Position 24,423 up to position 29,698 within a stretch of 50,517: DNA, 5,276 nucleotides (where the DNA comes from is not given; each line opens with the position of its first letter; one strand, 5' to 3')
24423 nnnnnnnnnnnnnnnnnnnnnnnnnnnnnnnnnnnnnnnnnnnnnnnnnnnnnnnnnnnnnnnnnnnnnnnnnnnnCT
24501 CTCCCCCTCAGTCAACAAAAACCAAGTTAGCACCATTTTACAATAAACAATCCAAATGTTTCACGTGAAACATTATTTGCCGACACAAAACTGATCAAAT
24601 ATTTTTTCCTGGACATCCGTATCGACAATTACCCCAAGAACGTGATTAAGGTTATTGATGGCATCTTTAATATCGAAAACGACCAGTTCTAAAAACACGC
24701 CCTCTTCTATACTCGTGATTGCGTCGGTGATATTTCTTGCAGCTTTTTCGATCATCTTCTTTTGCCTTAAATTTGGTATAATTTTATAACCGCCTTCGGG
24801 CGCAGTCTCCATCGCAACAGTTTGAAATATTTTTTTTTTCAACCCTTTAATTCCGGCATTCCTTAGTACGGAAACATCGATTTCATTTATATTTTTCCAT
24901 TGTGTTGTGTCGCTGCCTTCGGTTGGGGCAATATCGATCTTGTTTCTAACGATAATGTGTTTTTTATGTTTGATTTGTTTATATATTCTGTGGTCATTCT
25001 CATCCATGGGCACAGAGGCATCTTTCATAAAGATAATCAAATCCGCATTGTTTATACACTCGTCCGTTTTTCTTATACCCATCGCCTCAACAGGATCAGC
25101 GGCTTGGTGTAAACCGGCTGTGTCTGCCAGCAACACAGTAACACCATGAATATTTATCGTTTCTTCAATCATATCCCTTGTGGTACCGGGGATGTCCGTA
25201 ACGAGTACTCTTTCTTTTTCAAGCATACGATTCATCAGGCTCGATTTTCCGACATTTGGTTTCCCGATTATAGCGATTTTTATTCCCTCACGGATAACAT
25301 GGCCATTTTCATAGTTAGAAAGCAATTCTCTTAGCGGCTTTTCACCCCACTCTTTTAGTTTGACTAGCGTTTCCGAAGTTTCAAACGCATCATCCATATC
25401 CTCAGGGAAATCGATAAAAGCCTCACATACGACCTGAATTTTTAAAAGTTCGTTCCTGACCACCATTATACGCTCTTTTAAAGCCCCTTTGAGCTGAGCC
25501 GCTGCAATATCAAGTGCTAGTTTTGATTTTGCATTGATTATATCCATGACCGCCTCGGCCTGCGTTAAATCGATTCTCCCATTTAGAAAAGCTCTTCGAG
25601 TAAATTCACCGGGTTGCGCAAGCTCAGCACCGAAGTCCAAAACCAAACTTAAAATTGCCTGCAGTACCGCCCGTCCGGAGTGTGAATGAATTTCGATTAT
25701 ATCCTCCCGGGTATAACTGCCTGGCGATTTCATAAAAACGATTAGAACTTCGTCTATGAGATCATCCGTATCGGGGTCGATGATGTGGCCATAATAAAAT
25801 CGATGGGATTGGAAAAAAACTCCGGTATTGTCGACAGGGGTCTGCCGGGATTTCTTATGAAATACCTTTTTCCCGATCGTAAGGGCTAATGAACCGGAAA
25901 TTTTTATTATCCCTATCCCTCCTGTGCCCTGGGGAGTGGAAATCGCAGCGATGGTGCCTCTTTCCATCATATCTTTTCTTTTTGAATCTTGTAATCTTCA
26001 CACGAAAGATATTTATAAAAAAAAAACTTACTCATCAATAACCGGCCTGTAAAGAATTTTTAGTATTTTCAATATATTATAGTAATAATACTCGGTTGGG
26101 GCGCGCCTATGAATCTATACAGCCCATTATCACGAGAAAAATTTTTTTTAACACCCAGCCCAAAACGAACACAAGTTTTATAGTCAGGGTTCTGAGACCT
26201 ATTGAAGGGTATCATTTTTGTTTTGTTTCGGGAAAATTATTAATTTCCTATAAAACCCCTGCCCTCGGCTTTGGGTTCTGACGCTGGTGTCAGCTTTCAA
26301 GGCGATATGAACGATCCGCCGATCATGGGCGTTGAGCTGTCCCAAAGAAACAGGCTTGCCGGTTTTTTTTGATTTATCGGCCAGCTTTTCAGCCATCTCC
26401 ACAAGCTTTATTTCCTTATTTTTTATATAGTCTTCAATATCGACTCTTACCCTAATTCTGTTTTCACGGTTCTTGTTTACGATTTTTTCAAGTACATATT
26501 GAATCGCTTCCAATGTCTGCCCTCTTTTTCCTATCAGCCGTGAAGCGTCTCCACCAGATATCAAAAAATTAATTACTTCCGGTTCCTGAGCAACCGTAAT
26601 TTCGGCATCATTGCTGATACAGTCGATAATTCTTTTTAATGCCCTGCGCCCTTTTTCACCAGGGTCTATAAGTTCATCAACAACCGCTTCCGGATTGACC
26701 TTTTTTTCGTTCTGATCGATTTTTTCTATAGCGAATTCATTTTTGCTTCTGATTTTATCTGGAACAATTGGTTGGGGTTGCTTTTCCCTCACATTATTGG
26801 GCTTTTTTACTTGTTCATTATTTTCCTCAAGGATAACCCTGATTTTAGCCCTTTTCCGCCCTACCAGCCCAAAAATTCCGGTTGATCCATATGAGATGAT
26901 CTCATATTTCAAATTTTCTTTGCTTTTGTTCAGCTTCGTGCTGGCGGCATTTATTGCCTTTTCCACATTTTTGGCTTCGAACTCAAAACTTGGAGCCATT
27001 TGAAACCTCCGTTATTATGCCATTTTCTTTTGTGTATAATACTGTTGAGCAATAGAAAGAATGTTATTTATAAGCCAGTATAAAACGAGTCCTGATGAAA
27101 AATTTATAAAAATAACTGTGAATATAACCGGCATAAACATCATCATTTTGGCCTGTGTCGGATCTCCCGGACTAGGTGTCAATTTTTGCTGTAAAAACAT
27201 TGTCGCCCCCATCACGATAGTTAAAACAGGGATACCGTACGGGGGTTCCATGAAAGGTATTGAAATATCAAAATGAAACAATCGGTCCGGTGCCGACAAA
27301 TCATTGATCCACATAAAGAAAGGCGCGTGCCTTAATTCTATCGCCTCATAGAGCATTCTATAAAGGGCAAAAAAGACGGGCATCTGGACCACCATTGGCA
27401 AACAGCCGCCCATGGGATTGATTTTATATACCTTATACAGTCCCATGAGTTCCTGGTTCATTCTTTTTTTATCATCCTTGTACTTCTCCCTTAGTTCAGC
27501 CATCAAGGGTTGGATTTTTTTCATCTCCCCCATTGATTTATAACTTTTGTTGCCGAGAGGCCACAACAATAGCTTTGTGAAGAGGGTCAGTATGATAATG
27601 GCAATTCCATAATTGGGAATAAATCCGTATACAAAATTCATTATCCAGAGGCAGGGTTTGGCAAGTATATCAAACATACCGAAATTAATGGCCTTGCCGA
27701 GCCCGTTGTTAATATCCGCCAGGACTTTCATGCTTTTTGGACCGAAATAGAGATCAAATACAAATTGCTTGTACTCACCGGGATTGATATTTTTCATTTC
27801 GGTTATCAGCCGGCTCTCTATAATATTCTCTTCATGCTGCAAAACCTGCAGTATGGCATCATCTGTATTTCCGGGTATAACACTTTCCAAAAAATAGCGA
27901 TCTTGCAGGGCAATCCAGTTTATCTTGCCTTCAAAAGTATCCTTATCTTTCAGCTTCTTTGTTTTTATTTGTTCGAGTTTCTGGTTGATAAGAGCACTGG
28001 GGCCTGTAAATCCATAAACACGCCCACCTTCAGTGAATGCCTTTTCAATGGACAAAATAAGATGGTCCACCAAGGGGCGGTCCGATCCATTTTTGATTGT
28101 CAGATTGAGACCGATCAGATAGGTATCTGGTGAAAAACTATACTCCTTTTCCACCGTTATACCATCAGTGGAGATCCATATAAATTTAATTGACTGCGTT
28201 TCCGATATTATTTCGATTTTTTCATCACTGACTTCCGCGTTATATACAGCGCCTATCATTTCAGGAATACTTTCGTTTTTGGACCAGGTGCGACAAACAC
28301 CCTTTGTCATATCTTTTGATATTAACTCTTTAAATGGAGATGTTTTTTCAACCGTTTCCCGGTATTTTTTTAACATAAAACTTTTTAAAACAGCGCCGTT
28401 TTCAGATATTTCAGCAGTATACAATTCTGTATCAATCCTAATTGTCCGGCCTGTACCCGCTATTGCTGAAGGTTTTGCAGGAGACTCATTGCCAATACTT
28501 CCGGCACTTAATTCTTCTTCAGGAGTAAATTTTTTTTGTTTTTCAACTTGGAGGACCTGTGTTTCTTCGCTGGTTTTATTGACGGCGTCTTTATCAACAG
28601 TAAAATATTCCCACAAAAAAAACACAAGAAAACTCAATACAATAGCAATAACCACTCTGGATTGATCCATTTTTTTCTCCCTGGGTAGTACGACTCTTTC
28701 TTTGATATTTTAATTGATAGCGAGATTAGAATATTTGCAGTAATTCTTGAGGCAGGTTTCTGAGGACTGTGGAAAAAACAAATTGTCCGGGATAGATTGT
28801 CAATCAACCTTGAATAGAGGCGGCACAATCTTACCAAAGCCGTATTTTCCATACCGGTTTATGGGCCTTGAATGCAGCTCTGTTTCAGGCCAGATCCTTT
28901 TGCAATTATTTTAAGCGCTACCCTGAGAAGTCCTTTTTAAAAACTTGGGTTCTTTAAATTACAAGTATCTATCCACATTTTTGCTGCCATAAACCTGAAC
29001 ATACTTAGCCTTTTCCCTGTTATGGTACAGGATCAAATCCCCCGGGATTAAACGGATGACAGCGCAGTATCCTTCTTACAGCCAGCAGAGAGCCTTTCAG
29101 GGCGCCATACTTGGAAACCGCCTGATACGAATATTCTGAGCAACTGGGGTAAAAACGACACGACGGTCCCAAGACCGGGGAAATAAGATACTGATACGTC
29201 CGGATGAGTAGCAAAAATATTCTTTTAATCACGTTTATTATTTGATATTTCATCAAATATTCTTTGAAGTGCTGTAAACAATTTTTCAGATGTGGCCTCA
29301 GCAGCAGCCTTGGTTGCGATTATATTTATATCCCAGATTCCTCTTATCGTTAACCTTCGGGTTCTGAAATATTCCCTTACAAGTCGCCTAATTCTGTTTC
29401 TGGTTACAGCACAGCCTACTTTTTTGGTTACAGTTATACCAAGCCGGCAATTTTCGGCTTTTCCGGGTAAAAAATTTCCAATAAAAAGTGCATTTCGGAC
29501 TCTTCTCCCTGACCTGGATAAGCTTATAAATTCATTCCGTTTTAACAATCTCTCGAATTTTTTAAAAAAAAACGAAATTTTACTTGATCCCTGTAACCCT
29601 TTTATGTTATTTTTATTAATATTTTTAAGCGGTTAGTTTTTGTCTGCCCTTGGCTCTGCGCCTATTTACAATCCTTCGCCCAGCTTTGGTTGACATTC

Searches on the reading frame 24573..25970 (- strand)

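Call 15: search_protein_families(library=pfam, proteins=[window:24573-25970:-])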
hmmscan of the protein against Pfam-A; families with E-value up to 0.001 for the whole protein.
window:24573-25970:- (465 aa): 8 families
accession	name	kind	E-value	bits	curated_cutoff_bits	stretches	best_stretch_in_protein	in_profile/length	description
PF12631.12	MnmE_helical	-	6.4e-47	160.8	40.1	1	135-462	1-211/211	MnmE helical domain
PF10396.14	TrmE_N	-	2.2e-40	138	29.8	1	6-132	1-117/117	GTP-binding protein TrmE N-terminus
PF01926.29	MMR_HSR1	-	1.5e-25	90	21.9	1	231-344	1-113/113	50S ribosome-binding GTPase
PF02421.24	FeoB_N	-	7.8e-09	35.7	27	1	231-372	2-142/156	Ferrous iron transport protein B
PF00350.29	Dynamin_N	-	5e-07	30.3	27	0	232-268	1-36/168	Dynamin family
PF16897.10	MMR_HSR1_Xtn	-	1.9e-05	25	35.2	1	305-386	28-105/106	C-terminal region of MMR_HSR1 domain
PF00071.28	Ras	-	0.00024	21.2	21.6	1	231-357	1-132/162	Ras family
PF08477.19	Roc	-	0.00038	21.1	27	1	231-346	1-119/119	Ras of Complex, Roc, domain of DAPkinase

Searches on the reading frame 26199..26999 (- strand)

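Call 15: search_protein_families(library=pfam, proteins=[window:26199-26999:-])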
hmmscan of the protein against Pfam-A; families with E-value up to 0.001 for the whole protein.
window:26199-26999:- (266 aa): 3 families
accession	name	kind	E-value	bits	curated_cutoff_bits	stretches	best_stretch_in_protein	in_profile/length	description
PF14804.11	Jag_N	-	1.2e-17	64.5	25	1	7-55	1-48/50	Jag N-terminus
PF01424.28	R3H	-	1.2e-13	51.4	26.8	1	199-257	3-60/60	R3H domain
PF13083.13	KH_KhpA-B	-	2.8e-12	46.8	32.1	1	130-186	14-73/73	KhpA/KhpB, KH domain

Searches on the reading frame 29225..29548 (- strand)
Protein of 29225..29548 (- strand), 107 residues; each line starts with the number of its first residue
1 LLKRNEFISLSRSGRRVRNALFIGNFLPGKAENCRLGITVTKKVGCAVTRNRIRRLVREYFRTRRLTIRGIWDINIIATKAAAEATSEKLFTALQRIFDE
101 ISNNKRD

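Call 16: search_protein_families(library=pfam, proteins=[window:29225-29548:-])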
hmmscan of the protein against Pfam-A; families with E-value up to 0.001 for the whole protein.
window:29225-29548:- (107 aa): 1 family
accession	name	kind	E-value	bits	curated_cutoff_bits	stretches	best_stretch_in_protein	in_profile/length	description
PF00825.24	Ribonuclease_P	-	2.2e-23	82.8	22.3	1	2-101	8-108/109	Ribonuclease P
